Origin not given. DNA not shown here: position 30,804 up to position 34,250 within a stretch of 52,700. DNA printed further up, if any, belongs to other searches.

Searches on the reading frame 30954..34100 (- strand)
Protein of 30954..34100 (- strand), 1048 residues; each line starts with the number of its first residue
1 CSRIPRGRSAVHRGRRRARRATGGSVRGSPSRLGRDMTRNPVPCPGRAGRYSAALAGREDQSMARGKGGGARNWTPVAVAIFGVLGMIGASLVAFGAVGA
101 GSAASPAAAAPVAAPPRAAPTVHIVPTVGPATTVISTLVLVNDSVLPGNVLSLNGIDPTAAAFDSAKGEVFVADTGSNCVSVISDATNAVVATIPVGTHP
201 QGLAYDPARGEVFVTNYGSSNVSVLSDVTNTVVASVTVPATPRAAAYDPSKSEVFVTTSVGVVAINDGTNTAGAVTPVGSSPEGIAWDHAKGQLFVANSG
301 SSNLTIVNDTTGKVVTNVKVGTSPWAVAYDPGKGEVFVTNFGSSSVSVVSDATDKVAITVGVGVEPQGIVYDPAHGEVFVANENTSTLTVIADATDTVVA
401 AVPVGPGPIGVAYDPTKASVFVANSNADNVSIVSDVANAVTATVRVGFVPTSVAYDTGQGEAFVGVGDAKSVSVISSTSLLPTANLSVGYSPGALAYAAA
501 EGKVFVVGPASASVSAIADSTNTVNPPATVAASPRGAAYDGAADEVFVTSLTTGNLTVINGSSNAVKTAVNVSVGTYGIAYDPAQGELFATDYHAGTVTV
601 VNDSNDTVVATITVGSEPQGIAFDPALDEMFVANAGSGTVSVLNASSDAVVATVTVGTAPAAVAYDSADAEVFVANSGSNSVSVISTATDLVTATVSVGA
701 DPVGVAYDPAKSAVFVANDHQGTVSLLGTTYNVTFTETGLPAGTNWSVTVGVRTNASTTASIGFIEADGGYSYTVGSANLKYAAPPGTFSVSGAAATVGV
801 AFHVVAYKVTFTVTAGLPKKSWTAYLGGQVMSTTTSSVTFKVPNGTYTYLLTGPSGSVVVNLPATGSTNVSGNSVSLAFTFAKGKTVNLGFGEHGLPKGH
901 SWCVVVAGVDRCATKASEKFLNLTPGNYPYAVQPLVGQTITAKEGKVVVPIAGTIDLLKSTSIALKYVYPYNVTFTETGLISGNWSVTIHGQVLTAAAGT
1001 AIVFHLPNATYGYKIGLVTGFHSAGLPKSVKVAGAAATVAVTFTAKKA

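Call 77: search_protein_families(library=pfam, proteins=[window:30954-34100:-], max_evalue=0.00001)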
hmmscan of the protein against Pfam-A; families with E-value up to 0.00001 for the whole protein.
window:30954-34100:- (1048 aa): 5 families
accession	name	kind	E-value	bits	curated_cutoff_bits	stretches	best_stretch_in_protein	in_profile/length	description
PF01436.27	NHL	-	9.7e-22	76.3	20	0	158-182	4-27/28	NHL repeat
PF21783.3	YNCE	-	2.8e-14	53.6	27.1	1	289-579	37-331/339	YNCE-like beta-propeller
PF25174.1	Beta-prop_THOC3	-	6.2e-12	45.5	305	0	545-713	102-268/272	THOC3 beta-propeller domain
PF23414.1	Beta-prop_EML_2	-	3.3e-08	33.7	90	0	202-272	3-72/266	Echinoderm microtubule-associated protein second beta-propeller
PF10282.15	Lactonase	-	4.3e-08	33.2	21.7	0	653-727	32-113/344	Lactonase, 7-bladed beta-propeller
